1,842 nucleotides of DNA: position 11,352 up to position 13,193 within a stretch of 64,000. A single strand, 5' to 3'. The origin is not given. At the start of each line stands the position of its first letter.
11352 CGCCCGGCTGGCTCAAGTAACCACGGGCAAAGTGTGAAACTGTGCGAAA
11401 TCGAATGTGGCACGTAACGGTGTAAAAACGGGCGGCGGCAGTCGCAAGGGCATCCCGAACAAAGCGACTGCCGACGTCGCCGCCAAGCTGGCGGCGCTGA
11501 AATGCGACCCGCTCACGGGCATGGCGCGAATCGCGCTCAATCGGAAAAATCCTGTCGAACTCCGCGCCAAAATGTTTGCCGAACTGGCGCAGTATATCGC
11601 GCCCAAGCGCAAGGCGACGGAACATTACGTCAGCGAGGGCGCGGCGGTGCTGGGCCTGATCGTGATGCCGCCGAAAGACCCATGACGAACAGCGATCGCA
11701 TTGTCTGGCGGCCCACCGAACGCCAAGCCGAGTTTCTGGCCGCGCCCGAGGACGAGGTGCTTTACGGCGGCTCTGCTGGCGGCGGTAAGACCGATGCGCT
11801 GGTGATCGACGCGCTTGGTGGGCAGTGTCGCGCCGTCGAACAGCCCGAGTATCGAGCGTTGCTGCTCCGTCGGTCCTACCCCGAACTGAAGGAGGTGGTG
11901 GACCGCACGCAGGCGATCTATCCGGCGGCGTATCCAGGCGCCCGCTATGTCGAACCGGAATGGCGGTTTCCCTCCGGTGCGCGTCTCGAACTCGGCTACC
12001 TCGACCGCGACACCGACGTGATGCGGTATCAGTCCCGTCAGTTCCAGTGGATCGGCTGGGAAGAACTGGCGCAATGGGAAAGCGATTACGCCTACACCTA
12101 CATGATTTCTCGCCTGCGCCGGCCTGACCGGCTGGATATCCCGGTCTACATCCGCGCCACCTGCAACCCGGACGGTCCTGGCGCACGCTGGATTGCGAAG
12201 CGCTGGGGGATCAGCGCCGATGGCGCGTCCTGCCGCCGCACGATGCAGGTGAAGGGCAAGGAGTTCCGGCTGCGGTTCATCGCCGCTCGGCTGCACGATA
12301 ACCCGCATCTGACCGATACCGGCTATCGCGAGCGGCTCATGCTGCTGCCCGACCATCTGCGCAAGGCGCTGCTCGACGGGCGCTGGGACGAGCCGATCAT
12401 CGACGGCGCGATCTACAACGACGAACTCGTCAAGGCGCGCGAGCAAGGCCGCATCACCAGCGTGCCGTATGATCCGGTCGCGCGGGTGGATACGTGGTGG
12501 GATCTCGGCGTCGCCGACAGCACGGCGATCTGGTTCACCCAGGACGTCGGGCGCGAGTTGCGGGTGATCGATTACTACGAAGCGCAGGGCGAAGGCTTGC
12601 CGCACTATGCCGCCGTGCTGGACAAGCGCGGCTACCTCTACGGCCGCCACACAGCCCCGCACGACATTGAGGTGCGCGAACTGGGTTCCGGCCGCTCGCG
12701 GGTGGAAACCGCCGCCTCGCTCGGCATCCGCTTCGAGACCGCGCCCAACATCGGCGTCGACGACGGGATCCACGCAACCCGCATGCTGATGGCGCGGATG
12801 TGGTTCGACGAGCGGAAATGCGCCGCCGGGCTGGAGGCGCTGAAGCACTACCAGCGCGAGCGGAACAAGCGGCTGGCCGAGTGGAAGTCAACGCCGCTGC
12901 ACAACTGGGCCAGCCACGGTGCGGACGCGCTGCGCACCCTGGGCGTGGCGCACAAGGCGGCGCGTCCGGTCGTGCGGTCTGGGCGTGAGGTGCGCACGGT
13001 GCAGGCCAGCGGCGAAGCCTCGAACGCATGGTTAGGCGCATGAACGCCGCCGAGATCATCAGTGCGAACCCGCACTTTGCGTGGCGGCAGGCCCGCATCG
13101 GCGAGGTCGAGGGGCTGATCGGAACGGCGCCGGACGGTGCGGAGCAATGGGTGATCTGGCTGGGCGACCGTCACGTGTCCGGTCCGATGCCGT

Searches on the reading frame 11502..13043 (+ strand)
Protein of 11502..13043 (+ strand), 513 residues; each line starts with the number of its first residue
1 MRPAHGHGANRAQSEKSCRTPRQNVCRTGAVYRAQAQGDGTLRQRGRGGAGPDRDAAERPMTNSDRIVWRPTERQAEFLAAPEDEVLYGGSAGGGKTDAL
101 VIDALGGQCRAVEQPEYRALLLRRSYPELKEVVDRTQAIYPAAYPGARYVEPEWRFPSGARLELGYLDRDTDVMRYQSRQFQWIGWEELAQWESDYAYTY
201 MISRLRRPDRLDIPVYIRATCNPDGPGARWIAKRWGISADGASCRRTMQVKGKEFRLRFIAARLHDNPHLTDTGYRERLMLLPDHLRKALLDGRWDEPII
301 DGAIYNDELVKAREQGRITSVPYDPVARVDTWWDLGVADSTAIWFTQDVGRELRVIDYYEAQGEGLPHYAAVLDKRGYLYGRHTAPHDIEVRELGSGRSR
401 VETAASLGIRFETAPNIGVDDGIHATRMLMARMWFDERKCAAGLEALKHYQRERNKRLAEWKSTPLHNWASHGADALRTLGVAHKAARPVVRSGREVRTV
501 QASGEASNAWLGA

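Call 21: search_protein_families(library=pfam, proteins=[window:11502-13043:+], max_evalue=0.001)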
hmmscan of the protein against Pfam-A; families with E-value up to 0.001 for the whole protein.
window:11502-13043:+ (513 aa): 0 families

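Call 22: search_protein_families(library=phrogs, proteins=[window:11502-13043:+], max_evalue=0.001)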
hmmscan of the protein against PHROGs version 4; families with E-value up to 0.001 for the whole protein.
window:11502-13043:+ (513 aa): 4 families
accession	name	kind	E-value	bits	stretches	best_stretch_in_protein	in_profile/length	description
phrog_2472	-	unknown function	7.7e-46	157.9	1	300-488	115-312/324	-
phrog_979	-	head and packaging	1.9e-45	156.7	1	60-334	143-441/642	terminase large subunit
phrog_2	-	head and packaging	2.8e-27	96.8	1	47-484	250-591/807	terminase large subunit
phrog_9526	-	head and packaging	1.2e-07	32.5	1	72-227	11-169/280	terminase large subunit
